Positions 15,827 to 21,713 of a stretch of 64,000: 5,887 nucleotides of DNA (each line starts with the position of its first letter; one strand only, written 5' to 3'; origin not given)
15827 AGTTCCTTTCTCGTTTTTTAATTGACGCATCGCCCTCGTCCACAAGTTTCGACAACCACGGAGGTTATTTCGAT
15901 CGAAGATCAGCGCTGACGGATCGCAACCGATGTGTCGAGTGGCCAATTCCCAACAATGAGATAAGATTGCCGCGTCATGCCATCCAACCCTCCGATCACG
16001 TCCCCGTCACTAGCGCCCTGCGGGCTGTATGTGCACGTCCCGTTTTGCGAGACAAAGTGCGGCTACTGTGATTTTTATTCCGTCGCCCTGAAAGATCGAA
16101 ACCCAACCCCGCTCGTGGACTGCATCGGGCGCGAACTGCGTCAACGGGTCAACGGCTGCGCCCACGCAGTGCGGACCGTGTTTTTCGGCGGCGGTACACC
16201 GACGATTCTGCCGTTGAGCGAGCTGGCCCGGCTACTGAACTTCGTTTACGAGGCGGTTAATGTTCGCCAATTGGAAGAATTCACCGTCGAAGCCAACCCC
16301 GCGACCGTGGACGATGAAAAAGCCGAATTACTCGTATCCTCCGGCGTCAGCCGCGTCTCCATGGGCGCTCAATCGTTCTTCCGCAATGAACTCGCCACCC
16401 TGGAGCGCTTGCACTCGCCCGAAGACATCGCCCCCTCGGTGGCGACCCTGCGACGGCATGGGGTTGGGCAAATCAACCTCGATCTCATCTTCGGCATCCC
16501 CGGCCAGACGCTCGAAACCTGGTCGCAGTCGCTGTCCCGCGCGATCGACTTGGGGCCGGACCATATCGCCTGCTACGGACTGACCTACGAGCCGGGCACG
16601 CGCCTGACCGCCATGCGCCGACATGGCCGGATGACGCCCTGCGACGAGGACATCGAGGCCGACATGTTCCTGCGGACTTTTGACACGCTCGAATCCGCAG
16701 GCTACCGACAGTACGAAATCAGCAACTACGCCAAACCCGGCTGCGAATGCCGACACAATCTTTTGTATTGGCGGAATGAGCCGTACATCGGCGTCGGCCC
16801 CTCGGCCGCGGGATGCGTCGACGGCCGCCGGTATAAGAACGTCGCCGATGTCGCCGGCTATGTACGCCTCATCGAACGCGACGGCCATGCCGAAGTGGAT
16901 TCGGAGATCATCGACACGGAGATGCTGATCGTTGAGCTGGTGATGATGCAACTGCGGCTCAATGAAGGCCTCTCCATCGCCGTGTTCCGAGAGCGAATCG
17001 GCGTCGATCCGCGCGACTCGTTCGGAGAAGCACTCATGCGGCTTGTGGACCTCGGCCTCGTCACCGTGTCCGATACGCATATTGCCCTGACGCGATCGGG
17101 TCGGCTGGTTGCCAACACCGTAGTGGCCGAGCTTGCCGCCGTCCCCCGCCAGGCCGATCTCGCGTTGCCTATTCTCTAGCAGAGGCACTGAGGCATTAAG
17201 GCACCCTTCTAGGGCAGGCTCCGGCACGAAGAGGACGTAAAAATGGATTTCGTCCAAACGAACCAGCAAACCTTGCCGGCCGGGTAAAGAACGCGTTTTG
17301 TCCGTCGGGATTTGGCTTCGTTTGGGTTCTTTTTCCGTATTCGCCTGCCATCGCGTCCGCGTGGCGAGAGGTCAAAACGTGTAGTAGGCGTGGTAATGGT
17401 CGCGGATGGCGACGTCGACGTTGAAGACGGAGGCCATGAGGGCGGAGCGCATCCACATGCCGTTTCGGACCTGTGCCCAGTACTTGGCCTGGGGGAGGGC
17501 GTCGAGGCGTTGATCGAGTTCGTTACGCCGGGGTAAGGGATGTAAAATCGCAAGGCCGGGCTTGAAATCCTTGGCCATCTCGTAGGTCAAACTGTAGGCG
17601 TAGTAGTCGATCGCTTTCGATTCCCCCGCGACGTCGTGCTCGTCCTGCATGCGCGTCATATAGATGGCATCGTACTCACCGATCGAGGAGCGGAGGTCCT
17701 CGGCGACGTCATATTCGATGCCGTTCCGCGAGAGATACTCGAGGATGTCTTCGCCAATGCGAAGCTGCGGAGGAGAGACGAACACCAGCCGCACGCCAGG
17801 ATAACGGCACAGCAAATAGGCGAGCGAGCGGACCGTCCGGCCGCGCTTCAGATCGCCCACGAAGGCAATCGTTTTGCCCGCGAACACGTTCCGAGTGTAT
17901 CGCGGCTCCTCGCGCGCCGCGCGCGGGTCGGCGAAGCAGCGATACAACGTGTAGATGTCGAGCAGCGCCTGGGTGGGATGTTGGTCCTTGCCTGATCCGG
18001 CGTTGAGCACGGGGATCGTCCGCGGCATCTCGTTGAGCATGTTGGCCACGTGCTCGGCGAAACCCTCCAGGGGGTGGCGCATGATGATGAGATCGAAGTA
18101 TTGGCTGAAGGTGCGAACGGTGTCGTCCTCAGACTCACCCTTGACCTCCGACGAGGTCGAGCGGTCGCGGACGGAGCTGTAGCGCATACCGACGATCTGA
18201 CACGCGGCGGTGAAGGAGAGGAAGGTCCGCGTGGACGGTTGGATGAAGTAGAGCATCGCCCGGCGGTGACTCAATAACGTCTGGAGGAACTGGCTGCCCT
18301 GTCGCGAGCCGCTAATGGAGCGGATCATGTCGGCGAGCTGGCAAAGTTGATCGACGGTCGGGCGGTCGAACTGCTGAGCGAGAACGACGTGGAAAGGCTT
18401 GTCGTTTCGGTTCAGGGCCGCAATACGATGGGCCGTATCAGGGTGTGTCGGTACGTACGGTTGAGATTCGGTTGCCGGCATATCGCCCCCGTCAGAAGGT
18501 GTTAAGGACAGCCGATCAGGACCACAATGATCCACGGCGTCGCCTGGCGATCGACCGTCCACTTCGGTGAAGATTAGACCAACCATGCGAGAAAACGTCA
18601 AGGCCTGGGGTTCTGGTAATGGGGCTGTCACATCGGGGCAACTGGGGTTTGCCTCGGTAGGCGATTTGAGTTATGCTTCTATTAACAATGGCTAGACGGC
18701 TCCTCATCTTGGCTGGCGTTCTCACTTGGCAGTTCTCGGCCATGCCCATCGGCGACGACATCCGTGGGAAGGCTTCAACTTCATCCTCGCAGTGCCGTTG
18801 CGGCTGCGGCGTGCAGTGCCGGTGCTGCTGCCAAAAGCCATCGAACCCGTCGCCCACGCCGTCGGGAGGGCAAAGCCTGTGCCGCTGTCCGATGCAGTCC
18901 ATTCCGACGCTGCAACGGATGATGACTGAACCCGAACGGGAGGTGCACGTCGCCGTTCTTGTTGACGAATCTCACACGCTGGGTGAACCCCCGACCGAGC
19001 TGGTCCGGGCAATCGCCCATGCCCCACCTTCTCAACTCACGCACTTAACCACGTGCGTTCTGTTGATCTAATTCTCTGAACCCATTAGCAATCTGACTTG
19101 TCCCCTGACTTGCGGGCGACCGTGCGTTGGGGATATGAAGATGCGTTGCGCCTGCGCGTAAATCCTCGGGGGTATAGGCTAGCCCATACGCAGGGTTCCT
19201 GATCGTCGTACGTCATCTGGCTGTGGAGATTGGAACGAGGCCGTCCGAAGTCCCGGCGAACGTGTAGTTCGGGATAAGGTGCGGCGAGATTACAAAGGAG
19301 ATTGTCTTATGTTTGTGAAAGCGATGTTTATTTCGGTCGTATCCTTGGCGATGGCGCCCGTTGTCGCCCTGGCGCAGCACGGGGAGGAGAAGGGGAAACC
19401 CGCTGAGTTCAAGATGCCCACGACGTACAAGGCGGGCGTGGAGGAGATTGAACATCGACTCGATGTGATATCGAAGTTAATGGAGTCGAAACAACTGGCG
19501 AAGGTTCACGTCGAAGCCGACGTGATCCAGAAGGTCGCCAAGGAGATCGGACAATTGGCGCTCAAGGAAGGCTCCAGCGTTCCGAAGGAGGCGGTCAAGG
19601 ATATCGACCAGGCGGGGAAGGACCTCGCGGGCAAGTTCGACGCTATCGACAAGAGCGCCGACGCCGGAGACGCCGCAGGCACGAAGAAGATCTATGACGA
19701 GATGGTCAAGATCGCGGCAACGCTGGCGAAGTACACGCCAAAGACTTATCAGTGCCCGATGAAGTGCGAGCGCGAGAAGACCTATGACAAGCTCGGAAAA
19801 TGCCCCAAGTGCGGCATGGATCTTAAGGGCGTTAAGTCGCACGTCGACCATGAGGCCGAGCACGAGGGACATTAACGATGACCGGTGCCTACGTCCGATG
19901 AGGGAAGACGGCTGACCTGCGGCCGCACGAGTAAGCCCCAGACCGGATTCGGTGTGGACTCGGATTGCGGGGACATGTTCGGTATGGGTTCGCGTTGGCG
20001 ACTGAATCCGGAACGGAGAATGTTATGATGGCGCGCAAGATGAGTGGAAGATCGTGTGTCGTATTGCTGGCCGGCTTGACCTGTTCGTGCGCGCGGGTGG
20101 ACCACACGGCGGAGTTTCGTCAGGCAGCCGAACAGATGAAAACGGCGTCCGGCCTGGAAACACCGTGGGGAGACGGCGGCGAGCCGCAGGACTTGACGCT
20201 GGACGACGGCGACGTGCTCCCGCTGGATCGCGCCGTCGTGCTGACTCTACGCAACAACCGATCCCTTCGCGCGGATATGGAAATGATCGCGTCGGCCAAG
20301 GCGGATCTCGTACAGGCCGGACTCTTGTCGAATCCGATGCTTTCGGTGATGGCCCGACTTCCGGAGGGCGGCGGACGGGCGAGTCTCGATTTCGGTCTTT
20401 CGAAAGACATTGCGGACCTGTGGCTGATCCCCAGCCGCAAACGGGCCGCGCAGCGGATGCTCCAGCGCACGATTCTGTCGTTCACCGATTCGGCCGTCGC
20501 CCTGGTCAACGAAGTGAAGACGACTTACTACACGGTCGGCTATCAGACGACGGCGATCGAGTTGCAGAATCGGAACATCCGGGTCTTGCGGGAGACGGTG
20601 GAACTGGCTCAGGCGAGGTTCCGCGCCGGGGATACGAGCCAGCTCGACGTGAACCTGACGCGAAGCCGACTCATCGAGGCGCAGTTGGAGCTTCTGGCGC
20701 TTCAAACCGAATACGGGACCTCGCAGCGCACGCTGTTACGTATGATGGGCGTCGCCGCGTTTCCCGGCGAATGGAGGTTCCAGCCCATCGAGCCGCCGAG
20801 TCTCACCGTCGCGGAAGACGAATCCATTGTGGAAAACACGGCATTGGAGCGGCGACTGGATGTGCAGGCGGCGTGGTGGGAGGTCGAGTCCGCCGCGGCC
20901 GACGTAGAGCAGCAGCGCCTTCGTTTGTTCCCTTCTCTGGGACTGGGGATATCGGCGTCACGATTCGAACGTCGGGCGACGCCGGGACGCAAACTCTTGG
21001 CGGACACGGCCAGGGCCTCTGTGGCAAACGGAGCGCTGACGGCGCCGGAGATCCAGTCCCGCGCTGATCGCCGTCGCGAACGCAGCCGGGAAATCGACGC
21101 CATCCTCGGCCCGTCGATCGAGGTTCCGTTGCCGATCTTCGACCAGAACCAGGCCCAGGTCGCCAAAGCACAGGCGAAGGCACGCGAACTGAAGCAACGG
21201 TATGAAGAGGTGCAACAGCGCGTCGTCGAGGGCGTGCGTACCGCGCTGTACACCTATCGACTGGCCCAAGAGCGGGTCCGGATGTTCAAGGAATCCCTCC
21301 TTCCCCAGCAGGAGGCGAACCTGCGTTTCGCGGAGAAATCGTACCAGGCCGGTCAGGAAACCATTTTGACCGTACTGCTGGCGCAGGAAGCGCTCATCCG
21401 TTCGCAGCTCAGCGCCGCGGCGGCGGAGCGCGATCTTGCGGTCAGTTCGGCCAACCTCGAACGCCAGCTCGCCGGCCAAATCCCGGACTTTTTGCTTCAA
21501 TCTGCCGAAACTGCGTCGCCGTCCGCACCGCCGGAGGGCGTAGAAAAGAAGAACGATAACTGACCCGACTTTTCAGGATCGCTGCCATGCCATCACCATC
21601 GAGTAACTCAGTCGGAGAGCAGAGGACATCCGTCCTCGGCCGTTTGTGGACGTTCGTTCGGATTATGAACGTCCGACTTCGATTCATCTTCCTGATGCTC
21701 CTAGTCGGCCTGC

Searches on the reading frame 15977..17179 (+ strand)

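Call 35: search_protein_families(library=ncbifam, proteins=[window:15977-17179:+], max_evalue=1e-8)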
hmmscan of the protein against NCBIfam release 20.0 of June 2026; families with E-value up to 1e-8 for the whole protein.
window:15977-17179:+ (400 aa): 17 families
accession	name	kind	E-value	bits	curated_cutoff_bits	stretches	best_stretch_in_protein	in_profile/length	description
TIGR00539.1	hemN_rel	equivalog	2.4e-88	296.6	205.4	1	17-375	3-358/361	radical SAM family heme chaperone HemW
NF005133.0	PRK06582.1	equivalog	1.3e-61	208.8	597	1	16-386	13-388/390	coproporphyrinogen III oxidase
NF006067.1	PRK08208.1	equivalog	6.3e-61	206.6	380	1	15-387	36-415/427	STM4012 family radical SAM protein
TIGR04107.1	rSAM_HutW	equivalog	4.2e-57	193.9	400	1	16-387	41-415/419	heme anaerobic degradation radical SAM methyltransferase ChuW/HutW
TIGR03994.1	rSAM_HemZ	equivalog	1e-44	153.3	321.4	1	15-277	85-362/401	coproporphyrinogen dehydrogenase HemZ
TIGR00538.1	hemN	equivalog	8.9e-44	150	324.95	1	13-388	48-440/454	oxygen-independent coproporphyrinogen III oxidase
NF004567.0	PRK05904.1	equivalog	5.7e-42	144.2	355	1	17-336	9-312/353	coproporphyrinogen III oxidase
NF006385.0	PRK08629.1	equivalog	1.6e-34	119.4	355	1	17-380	55-407/439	coproporphyrinogen III oxidase family protein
NF006061.0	PRK08207.1-4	equivalog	8.6e-32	110.6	702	1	17-246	176-410/501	coproporphyrinogen III oxidase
NF006064.0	PRK08207.2-2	equivalog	1.9e-31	109.6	504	1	16-213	146-349/465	coproporphyrinogen III oxidase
NF006060.0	PRK08207.1-3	equivalog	2.7e-31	108.9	653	1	16-232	151-375/477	coproporphyrinogen III oxidase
NF006066.0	PRK08207.2-5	equivalog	9.6e-29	100.4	1117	1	17-287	193-479/518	coproporphyrinogen III oxidase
NF006059.0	PRK08207.1-1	equivalog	3.9e-28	98.4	1012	1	16-230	173-393/496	coproporphyrinogen III oxidase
TIGR04419.1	no_iron_rSAM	equivalog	1.5e-24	87.2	300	1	65-344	42-320/378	HemN-related non-iron pseudo-SAM protein PsgB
NF006063.0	PRK08207.2-1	equivalog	5.4e-24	84.7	1074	1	16-208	194-392/518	coproporphyrinogen III oxidase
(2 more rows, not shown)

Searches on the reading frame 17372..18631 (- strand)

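Call 35: search_protein_families(library=ncbifam, proteins=[window:17372-18631:-], max_evalue=1e-8)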
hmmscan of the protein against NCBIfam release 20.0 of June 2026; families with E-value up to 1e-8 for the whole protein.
window:17372-18631:- (419 aa): 9 families
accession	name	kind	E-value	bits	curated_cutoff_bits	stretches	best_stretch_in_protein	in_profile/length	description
TIGR00670.1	asp_carb_tr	equivalog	4.8e-73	245.9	236.95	1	87-402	8-302/304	aspartate carbamoyltransferase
NF002032.1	PRK00856.1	equivalog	6e-66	222.6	263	1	81-402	2-296/297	aspartate carbamoyltransferase catalytic subunit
NF008853.0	PRK11891.1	equivalog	1.5e-55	188.6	560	1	81-410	90-405/430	aspartate carbamoyltransferase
NF006046.0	PRK08192.1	equivalog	7.2e-55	186.6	512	1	81-412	8-326/339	aspartate carbamoyltransferase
NF001986.0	PRK00779.1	subfamily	4.3e-26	91.8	306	1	81-404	7-305/307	ornithine carbamoyltransferase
NF009916.0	PRK13376.1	equivalog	1.6e-24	86.3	800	1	128-400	56-330/525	bifunctional aspartate carbamoyltransferase catalytic subunit/aspartate carbamoyltransferase regulatory subunit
TIGR00658.1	orni_carb_tr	equivalog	3.6e-20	72.4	280.85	1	85-403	6-303/304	ornithine carbamoyltransferase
NF010387.0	PRK13814.1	equivalog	3.9e-19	68.7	660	1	76-400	2-300/310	aspartate carbamoyltransferase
TIGR04384.1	putr_carbamoyl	exception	2e-16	60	500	1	92-405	9-309/330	putrescine carbamoyltransferase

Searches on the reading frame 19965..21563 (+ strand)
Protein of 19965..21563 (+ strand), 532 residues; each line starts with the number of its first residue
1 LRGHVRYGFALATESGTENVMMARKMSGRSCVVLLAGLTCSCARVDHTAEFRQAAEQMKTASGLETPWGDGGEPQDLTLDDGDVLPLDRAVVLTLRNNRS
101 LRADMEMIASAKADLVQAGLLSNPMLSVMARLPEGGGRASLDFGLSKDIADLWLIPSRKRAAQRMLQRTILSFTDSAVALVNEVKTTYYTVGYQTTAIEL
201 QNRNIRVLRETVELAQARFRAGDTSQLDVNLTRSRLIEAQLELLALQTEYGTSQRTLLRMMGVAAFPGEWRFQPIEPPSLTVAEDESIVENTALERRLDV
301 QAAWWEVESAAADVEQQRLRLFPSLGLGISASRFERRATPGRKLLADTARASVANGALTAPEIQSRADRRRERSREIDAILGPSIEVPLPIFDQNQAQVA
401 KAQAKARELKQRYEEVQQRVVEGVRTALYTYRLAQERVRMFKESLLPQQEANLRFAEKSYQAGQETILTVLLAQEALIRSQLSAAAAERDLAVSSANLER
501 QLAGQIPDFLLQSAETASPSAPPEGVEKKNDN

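Call 36: search_protein_families(library=ncbifam, proteins=[window:19965-21563:+], max_evalue=1e-8)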
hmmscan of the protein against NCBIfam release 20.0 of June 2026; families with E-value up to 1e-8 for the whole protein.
window:19965-21563:+ (532 aa): 3 families
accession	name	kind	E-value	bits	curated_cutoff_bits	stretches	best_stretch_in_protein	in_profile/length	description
TIGR01844.1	type_I_sec_TolC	subfamily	1.4e-22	80.3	225.15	1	171-506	103-400/414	TolC family outer membrane protein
TIGR01845.1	outer_NodT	subfamily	4.1e-22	78.6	210.05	1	161-336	148-322/460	efflux transporter outer membrane subunit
NF047721.1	ToxDrgExpTdeA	equivalog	3e-11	42.9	550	1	88-332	60-312/455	toxin/drug exporter TdeA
